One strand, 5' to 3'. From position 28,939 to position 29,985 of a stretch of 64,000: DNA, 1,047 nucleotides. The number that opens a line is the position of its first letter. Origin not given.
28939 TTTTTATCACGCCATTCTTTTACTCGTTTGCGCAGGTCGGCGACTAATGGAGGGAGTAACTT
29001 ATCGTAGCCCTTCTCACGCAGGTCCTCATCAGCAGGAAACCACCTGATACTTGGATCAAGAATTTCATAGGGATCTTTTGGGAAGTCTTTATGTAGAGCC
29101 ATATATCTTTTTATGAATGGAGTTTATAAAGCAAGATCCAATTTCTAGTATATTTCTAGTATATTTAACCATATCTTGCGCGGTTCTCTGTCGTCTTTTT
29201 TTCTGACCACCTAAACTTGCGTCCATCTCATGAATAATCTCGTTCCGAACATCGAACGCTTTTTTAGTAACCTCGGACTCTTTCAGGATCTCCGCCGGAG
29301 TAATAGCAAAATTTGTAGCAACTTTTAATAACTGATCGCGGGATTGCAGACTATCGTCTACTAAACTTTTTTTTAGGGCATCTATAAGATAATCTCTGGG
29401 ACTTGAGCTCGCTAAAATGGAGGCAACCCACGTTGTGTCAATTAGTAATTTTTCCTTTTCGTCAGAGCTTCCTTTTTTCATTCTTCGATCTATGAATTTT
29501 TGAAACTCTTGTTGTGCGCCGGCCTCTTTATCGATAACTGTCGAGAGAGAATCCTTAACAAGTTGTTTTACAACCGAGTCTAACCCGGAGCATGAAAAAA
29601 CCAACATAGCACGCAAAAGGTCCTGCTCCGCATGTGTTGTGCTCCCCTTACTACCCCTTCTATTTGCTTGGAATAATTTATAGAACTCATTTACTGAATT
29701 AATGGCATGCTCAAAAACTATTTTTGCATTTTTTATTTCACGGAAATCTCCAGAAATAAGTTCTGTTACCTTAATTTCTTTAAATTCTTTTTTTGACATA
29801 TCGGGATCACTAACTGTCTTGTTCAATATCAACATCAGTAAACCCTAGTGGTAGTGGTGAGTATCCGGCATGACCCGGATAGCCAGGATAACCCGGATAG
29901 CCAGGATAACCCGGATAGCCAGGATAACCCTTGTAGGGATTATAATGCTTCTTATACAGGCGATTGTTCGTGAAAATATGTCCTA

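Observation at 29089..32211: Type III R-M operon with two extra genes wedged between mod and res: a GYP-repeat small protein and a candidate HEPN-like (RNxxxH) protein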

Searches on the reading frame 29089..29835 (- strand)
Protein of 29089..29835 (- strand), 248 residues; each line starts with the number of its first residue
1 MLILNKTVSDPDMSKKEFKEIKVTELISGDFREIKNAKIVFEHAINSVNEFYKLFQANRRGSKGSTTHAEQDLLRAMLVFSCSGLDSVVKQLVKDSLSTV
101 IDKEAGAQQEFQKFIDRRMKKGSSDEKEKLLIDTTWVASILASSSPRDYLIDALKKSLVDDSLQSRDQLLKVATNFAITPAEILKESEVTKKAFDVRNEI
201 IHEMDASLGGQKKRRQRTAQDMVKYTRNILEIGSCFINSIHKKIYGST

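Call 3: search_protein_families(library=pfam, proteins=[window:29089-29835:-], max_evalue=0.1)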
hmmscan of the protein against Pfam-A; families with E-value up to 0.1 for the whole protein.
window:29089-29835:- (248 aa): 2 families
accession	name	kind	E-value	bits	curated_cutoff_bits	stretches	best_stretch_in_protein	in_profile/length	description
PF18735.6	HEPN_RiboL-PSP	-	4.4e-07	30.4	28.4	1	45-240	7-189/191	RiboL-PSP-HEPN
PF18730.6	HEPN_Cthe2314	-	0.0061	17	27.1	1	183-222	104-142/174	Cthe_2314-like HEPN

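Call 4: search_protein_families(library=padloc, proteins=[window:29089-29835:-], max_evalue=0.1)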
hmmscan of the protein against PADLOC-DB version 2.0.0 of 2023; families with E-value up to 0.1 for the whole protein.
window:29089-29835:- (248 aa): 0 families

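Call 5: search_protein_families(library=ncbifam, proteins=[window:29089-29835:-], max_evalue=0.1)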
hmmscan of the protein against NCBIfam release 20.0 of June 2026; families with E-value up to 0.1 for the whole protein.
window:29089-29835:- (248 aa): 1 family
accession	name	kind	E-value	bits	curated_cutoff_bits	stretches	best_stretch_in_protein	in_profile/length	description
NF007233.1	PRK09653.1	subfamily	0.035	13.6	310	0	68-156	33-124/319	phosphotransacetylase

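Call 9: find_homologous_proteins(query=window:29089-29835:-)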
Query window:29089-29835:- (248 aa): 284 proteins with E <= 0.001 among 1120 candidates; the best 120 are listed.
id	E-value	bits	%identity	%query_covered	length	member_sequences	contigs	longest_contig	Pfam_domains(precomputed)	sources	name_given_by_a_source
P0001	1.5e-144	497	100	95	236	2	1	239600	PF18735.7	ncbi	-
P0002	1.3e-102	360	71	91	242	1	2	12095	PF18735.7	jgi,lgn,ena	-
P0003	3.3e-98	346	69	89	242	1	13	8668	PF18735.7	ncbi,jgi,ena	ncbi:MAG TPA: hypothetical protein VJH55_04325 [Candidatus Paceibacterota bacterium]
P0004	5.9e-95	335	68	93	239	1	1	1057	PF18735.7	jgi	jgi:hypothetical protein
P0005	7.0e-94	332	66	92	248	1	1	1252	PF18735.7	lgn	-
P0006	1.7e-91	324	65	93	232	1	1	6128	PF18735.7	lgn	-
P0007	2.1e-90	320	64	94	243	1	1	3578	PF18735.7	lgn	-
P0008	2.2e-90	320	64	94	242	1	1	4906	PF18735.7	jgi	jgi:hypothetical protein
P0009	5.6e-75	270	57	90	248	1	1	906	-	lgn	-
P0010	4.1e-74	267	59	85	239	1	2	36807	PF18735.7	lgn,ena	-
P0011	2.6e-73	264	56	89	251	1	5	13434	-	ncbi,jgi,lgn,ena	-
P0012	4.8e-72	260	56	91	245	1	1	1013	-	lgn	-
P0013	7.1e-72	260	55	97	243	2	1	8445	-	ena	-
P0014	1.7e-71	258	54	92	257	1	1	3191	PF18735.7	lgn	-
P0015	8.4e-71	256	55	94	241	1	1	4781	PF18735.7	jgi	jgi:hypothetical protein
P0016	1.3e-70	256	54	91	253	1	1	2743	PF18735.7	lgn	-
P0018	1.1e-69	253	53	93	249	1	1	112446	PF18735.7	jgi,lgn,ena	-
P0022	1.2e-66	243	53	85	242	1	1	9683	PF18735.7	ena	-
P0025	3.3e-64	235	53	88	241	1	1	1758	PF18735.7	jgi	jgi:hypothetical protein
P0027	2.7e-61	225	48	94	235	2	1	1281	PF18735.7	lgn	-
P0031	1.1e-58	217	47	94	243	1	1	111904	PF18735.7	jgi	-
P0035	2.9e-54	202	46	91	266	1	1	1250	PF18735.7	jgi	jgi:hypothetical protein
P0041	9.7e-53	197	48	78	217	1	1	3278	PF18735.7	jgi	jgi:RiboL-PSP-HEPN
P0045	3.2e-51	192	48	81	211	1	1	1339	PF18735.7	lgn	-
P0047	4.7e-51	192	45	82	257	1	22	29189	PF18735.7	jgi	jgi:hypothetical protein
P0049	1.0e-50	191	47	88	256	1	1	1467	PF18735.7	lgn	-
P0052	3.1e-50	189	45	85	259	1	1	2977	PF18735.7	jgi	jgi:hypothetical protein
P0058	1.0e-49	187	46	82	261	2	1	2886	PF18735.7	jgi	jgi:hypothetical protein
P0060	9.9e-49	184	45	92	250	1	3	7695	PF18735.7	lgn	-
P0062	5.1e-48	182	45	91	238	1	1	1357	PF18735.7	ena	-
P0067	1.7e-44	170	42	90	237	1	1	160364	PF18735.7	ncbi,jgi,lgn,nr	ncbi:MAG: hypothetical protein LBG75_03470 [Candidatus Nomurabacteria bacterium]|jgi:hypothetical pr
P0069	7.3e-44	168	42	85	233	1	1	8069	PF18735.7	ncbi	-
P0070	1.1e-42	164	45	85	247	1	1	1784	PF18735.7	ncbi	-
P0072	8.5e-40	155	40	85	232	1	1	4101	PF18735.7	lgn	-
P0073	1.6e-39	154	43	85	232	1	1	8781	PF18735.7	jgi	jgi:hypothetical protein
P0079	2.3e-37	147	42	85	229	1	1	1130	PF18735.7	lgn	-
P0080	7.0e-37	145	38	85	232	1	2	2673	PF18735.7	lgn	-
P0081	9.6e-37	145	37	90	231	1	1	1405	PF18735.7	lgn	-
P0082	1.0e-36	145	39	86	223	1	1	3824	PF18735.7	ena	-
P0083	1.2e-36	145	38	81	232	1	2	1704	PF18735.7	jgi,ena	-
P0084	1.7e-36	144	39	87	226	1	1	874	PF18735.7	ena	-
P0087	4.7e-36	143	39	83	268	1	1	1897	PF18735.7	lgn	-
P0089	1.5e-35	141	40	81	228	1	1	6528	PF18735.7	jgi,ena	-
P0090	1.3e-34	138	38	83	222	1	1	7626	PF18735.7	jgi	jgi:hypothetical protein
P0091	1.6e-34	138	38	85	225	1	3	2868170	PF18735.7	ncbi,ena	-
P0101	3.2e-33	133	40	90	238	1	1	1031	PF18735.7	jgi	jgi:hypothetical protein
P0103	3.3e-33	133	38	85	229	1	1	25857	PF18735.7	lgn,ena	-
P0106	5.7e-33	133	38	85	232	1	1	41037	PF18735.7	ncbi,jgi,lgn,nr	ncbi:MAG: HEPN domain-containing protein [Proteobacteria bacterium]|jgi:hypothetical protein|nr:HEPN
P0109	7.9e-33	132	39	94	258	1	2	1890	PF18735.7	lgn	-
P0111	1.0e-32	132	40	83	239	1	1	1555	PF18735.7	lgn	-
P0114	2.4e-32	131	39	83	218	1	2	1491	PF18735.7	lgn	-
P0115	2.5e-32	131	37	88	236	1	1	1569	PF18735.7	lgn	-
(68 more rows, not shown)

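Call 14: find_related_loci(query=A1, collection=genome_contigs, flank=10000)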
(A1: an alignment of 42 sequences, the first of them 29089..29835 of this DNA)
Query A1 (248 aa) in genome_contigs; peptide patterns used: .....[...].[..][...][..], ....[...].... (x = any residue, [..] = any of these).
262 stretches matched a pattern; 128 encode a relative of the query (tblastn E <= 1e-3); the best 80 are kept; 80 distinct loci.
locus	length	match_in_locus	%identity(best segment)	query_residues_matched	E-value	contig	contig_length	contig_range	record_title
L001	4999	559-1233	69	28-248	8e-105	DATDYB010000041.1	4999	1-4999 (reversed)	MAG TPA_asm: Candidatus Paceibacterota bacterium isolate SMAG_U8154 k141_197851, whole genome shotgun sequence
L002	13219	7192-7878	56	29-248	6e-82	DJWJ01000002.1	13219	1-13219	MAG TPA_asm: Candidatus Omnitrophica bacterium UBA6233 UBA6233_contig_125483, whole genome shotgun sequence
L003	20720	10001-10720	54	13-244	2e-72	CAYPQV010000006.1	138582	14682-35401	MAG TPA_asm: uncultured Hyphomicrobiales bacterium isolate SRP287051_co2_181 genome assembly, contig: NODE_229_length_13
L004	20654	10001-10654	50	33-244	5e-68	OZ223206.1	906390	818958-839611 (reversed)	MAG: uncultured Parvibaculum sp. isolate f1c4af71-90b9-442a-bafc-77d30313e92e genome assembly, chromosome: 2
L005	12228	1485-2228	43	2-244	2e-58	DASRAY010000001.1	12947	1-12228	MAG TPA_asm: Sphingomicrobium sp. isolate SMAG_U11130 k141_1040593, whole genome shotgun sequence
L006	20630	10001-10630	46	34-237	3e-57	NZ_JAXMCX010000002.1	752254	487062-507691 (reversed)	MAG: Methylocystis sp. isolate STL-PRO21 C1.45.fa-2, whole genome shotgun sequence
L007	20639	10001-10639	45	34-244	7e-54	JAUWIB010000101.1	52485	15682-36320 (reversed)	MAG: bacterium isolate CSMAG_2283 CSMAG_2283_k141_1494874_length_52485_cov_12.9867, whole genome shotgun sequence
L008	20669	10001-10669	42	20-244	5e-52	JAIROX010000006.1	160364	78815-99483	MAG: Candidatus Nomurabacteria bacterium isolate Cf509_bin11 k119_447069, whole genome shotgun sequence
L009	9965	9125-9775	43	34-244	2e-51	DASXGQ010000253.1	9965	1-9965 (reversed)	MAG TPA_asm: Caulobacteraceae bacterium isolate SMAG_U5169 k141_1506820, whole genome shotgun sequence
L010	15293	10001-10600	45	49-244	9e-51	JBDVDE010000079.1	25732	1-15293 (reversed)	MAG: Hyphomonadaceae bacterium isolate CB.51.F.C3_134_58 CB_51_F_C3_134_58_000000000079, whole genome shotgun sequence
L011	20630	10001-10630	37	35-248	2e-44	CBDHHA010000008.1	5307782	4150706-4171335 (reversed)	MAG: Bryobacterales bacterium isolate 2d5554e7-8e83-4990-916f-a624400d9ca1 genome assembly, contig: contig_8, whole geno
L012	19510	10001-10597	39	35-237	8e-44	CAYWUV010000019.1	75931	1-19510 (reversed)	MAG TPA_asm: uncultured Bryobacterales bacterium isolate SRP109090_co2_27 genome assembly, contig: NODE_367_length_75931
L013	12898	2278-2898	38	34-244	3e-44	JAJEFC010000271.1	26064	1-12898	MAG: Vicinamibacteria bacterium isolate p16x34bins.66 k141_679344, whole genome shotgun sequence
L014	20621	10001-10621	37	34-244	1e-43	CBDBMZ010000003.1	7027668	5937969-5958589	MAG: Vicinamibacterales bacterium isolate 5852b306-6763-4b4c-a466-03502f5c62f4 genome assembly, contig: contig_3, whole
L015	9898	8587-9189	39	40-244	1e-43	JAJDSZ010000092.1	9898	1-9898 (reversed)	MAG: Pseudomonadales bacterium isolate jk18x11bins.34 k141_148381, whole genome shotgun sequence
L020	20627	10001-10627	38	32-244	3e-41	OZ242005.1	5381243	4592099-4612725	MAG: Candidatus Latescibacterota bacterium isolate 4361563e-baaa-404a-b280-629f4181b36f genome assembly, chromosome: 1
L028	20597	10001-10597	36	33-230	8e-40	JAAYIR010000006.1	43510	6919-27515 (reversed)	MAG: candidate division WS1 bacterium isolate AS10tlH2TH_13 1421_AS10, whole genome shotgun sequence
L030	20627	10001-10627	36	33-247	9e-40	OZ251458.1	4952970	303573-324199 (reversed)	MAG: Candidatus Latescibacterota bacterium isolate 0d485872-e18d-4011-b7de-a34ce824adf8 genome assembly, chromosome: 1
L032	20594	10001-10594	39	40-245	2e-39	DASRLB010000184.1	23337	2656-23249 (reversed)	MAG TPA_asm: Acidobacteriaceae bacterium isolate SMAG_U10177 k141_463251, whole genome shotgun sequence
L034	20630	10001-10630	35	35-247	1e-38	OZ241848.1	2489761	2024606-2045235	MAG: Bdellovibrionales bacterium isolate 96141382-e311-45bf-910f-4fc7ba283183 genome assembly, chromosome: 1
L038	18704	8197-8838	37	34-244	2e-38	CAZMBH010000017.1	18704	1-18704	MAG TPA_asm: uncultured Gammaproteobacteria bacterium isolate binchicken_co220_132 genome assembly, contig: NODE_1833_le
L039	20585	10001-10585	40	40-233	2e-38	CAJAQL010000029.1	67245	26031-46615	MAG: uncultured Parcubacteria group bacterium isolate B-4_bin-014 genome assembly, contig: bin-014:29/38, whole genome s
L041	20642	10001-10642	37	32-246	4e-38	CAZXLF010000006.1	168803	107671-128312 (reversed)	MAG TPA_asm: uncultured Planctomycetia bacterium isolate SRP273308_co1_398 genome assembly, contig: NODE_84_length_16880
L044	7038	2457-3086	37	37-247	6e-38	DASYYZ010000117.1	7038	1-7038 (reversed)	MAG TPA_asm: Terriglobia bacterium isolate SMAG_U6349 k141_627340, whole genome shotgun sequence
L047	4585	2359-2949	37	40-233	9e-38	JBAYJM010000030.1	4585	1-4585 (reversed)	MAG: Candidatus Buchananbacteria bacterium isolate SO_2016_GW1_56 scaffold36836_OW334_2016, whole genome shotgun sequenc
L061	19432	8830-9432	39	47-244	4e-35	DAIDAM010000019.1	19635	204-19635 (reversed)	MAG TPA_asm: bacterium isolate clean1841 k141_25218, whole genome shotgun sequence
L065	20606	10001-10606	37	45-244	3e-34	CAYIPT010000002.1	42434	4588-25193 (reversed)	MAG TPA_asm: uncultured Candidatus Saccharibacteria bacterium isolate ERP119705_co3_333 genome assembly, contig: NODE_84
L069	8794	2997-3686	34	22-243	8e-34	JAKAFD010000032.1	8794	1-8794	MAG: bacterium isolate WY1.bin77 NODE_13134_length_8794_cov_2.874005, whole genome shotgun sequence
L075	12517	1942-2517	38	40-232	5e-33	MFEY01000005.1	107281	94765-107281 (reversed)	MAG: Candidatus Doudnabacteria bacterium RIFCSPHIGHO2_12_FULL_48_16 rifcsphigho2_12_scaffold_409, whole genome shotgun s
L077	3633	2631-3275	32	34-246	2e-32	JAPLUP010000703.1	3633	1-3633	MAG: Candidatus Zixiibacteriota bacterium isolate LacPavin_0920_SED4_MAG_53_9 LacPavin_0920_SED4_scaffold_46900, whole g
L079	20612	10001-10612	36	37-244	2e-31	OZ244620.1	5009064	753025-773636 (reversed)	MAG: uncultured Candidatus Binatia bacterium isolate a6e05b1d-2203-4d92-b789-b8e4a46226c9 genome assembly, chromosome: 1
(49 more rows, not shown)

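Call 17: find_encoding_contigs(protein=P0001, flank=10000, max_places=3)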
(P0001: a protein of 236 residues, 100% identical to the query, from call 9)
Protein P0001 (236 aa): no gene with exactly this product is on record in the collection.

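Call 18: find_encoding_contigs(protein=P0002, flank=10000, max_places=3)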
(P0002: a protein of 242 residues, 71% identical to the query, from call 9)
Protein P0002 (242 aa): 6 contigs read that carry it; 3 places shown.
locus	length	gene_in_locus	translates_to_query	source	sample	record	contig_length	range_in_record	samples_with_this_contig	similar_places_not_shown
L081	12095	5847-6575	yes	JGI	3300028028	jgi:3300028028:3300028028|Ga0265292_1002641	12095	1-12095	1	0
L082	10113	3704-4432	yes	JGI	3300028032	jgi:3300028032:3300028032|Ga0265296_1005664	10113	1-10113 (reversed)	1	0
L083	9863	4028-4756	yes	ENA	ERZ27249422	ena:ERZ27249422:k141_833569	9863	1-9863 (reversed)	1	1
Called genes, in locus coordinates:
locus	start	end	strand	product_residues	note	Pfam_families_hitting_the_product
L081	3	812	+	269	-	?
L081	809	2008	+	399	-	PF13477:Glyco_trans_4_2 (weak), PF13439:Glyco_transf_4, PF13579:Glyco_trans_4_4, PF00534:Glycos_transf_1, PF13692:Glyco_trans_1_4, PF13524:Glyco_trans_1_2 (weak)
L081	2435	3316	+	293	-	-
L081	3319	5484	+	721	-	PF01555:N6_N4_Mtase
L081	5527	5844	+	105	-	-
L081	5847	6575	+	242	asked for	PF18735:HEPN_RiboL-PSP (weak)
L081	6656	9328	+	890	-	PF04851:ResIII, PF19778:RE_endonuc (weak), PF08722:Tn7_TnsA-like_N (weak)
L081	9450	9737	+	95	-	PF24348:DUF7508 (weak), PF01541:GIY-YIG (faint)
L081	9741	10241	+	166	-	-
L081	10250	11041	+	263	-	PF01381:HTH_3, PF12844:HTH_19, PF13443:HTH_26 (weak), PF13560:HTH_31 (weak), PF13274:SocA_Panacea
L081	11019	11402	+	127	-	-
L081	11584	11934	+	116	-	-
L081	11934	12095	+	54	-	?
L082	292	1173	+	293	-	-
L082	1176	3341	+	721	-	PF01555:N6_N4_Mtase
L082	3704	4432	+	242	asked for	PF18735:HEPN_RiboL-PSP (weak)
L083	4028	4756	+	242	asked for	PF18735:HEPN_RiboL-PSP (weak)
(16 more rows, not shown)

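Call 19: find_encoding_contigs(protein=P0010, flank=10000, max_places=3)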
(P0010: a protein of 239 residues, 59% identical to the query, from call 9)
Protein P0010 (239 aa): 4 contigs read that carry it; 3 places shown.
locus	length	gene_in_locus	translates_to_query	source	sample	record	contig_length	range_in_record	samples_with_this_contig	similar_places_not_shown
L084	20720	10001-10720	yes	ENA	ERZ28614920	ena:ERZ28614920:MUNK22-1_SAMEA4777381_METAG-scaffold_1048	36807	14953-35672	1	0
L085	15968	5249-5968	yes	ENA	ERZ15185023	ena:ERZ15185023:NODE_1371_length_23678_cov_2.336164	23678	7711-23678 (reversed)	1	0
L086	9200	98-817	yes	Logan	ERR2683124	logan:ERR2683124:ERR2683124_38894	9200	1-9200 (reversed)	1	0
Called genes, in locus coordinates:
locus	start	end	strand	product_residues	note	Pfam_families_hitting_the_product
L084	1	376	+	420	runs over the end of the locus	PF02403:Seryl_tRNA_N, PF00587:tRNA-synt_2b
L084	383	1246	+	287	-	-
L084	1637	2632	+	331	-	PF01207:Dus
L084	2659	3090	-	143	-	-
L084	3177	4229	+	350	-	PF03215:Rad17 (weak), PF05496:RuvB_N, PF13177:DNA_pol3_delta2 (weak), PF13173:AAA_14, PF00004:AAA, PF07728:AAA_5 (weak), PF13177:DNA_pol3_delta2, PF12169:DNA_pol3_gamma3 (weak), +1 more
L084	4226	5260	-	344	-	PF01594:AI-2E_transport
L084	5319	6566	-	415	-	PF03952:Enolase_N, PF00113:Enolase_C, PF13378:MR_MLE_C, PF07476:MAAL_C (weak)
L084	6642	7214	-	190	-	PF00561:Abhydrolase_1 (weak), PF06821:Ser_hydrolase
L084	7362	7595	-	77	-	-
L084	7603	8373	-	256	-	-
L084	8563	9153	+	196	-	PF02578:Cu-oxidase_4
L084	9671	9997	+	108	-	-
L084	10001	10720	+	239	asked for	PF18735:HEPN_RiboL-PSP (weak)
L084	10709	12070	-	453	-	PF00239:Resolvase, PF07508:Recombinase, PF13408:Zn_ribbon_recom (weak)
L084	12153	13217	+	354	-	PF00145:DNA_methylase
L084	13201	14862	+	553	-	PF13589:HATPase_c_3, PF09509:Hypoth_Ymh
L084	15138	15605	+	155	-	-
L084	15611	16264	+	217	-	-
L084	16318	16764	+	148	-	PF10604:Polyketide_cyc2 (weak), PF03364:Polyketide_cyc (weak)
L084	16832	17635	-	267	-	-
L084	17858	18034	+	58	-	PF04014:MazE_antitoxin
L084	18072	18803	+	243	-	PF00565:SNase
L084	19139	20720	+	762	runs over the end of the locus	-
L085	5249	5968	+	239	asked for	PF18735:HEPN_RiboL-PSP (weak)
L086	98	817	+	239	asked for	PF18735:HEPN_RiboL-PSP (weak)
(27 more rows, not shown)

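Call 25: search_protein_families(library=pfam, proteins=[L008:11393-14176:+, L008:7798-9651:+, L008:9672-9989:+, L081:2435-3316:+], max_evalue=0.01)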
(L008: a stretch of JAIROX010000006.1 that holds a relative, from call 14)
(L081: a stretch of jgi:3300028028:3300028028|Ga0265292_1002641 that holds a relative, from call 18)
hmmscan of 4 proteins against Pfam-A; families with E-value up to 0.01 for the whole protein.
L008:11393-14176:+ (927 aa): 4 families
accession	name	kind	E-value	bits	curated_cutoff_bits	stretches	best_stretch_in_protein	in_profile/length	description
PF19778.5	RE_endonuc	-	2.5e-33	114.6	23.4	1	811-907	2-102/108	Endonuclease domain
PF04851.21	ResIII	-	6.9e-17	62.3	22.5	1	117-273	25-163/164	Type III restriction enzyme, res subunit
PF00270.35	DEAD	-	3e-09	37.3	26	1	113-273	12-161/167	DEAD/DEAH box helicase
PF00176.29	SNF2-rel_dom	-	0.0066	16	24.9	0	123-254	25-143/290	SNF2-related domain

L008:7798-9651:+ (617 aa): 2 families
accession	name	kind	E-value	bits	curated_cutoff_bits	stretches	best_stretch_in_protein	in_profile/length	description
PF01555.25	N6_N4_Mtase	-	2.8e-34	119.5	26.7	1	111-437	1-205/221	DNA methylase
PF03602.21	Cons_hypoth95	-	0.0041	17.3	24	0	67-125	73-128/182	Conserved hypothetical protein 95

L008:9672-9989:+ (106 aa): 2 families
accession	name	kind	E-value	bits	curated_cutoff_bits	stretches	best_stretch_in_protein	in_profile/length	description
PF21784.3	Bflower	-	0.00043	21.1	25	1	4-51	19-62/116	4-fold beta flower protein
PF01391.23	Collagen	-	0.0016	18.6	27.2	1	68-89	31-52/60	Collagen triple helix repeat (20 copies)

L081:2435-3316:+ (293 aa): 0 families

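Call 42: predict_structure(alignment_id=A1)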
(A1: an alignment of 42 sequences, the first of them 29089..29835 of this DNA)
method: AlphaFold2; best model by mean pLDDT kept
length: 248 residues; sequences in the alignment: 42
mean_pLDDT: 91.3   pTM: 0.87
mean pLDDT of the five models: 91.3, 90.7, 90.6, 90.6, 90.1
residues with pLDDT >= 90: 200; 70-90: 21; 50-70: 25; < 50: 2
segments of 3 or more residues with pLDDT < 50: none
pLDDT, mean of each block of 10 residues (from residue 1): 52 79 96 98 98 94 86 97 98 98 98 95 67 93 98 97 96 98 97 97 78 87 98 98 89
secondary structure, 60 per line:
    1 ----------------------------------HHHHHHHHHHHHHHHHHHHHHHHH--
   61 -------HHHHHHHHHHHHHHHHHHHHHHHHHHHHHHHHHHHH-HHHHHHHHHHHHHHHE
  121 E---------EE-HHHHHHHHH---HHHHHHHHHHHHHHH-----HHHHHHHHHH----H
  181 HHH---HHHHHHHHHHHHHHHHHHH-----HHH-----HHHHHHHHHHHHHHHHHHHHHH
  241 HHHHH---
elements in order: H35-58 H68-103 H105-119 H134-142 H146-160 H166-175 H180-183 H187-205 H219-245

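Call 44: search_dna_similar(query=window:29089-29835:-, collection=phages, mode=protein, max_evalue=0.001)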
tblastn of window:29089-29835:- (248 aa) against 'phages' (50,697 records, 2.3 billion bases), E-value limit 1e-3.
No match.

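Call 59: search_protein_families(library=pfam, alignment_id=A3, max_evalue=0.00001)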
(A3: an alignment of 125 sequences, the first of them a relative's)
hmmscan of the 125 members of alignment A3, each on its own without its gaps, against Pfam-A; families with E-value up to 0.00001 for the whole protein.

A. member 1, L001:1231-1473:- (80 aa): 0 families

B. families by the number of members that match (of 125 scanned): 114 families (the first 25 are shown)
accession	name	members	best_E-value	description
PF00587.30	tRNA-synt_2b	4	4.6e-27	tRNA synthetase class II core domain (G, H, P, S and T)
PF02403.27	Seryl_tRNA_N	3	8.2e-13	Seryl-tRNA synthetase N-terminal domain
PF00296.26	Bac_luciferase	2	4.1e-55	Luciferase-like monooxygenase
PF03466.25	LysR_substrate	2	8.8e-47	LysR substrate binding domain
PF01555.25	N6_N4_Mtase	2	2.1e-43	DNA methylase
PF03852.21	Vsr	2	1.3e-30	DNA mismatch endonuclease Vsr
PF15902.12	Sortilin-Vps10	2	3.3e-30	Sortilin, neurotensin receptor 3,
PF07669.17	Eco57I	2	9.4e-26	Eco57I restriction-modification methylase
PF05685.18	Uma2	2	1.5e-23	Putative restriction endonuclease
PF00126.33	HTH_1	2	3.7e-23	Bacterial regulatory helix-turn-helix protein, lysR family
PF02775.26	TPP_enzyme_C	2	3.7e-21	Thiamine pyrophosphate enzyme, C-terminal TPP binding domain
PF02776.23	TPP_enzyme_N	2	1.1e-14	Thiamine pyrophosphate enzyme, N-terminal TPP binding domain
PF02012.26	BNR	2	2.1e-12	BNR/Asp-box repeat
PF13304.12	AAA_21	2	2.3e-09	AAA domain, putative AbiEii toxin, Type IV TA system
PF00205.28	TPP_enzyme_M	2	1.2e-08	Thiamine pyrophosphate enzyme, central domain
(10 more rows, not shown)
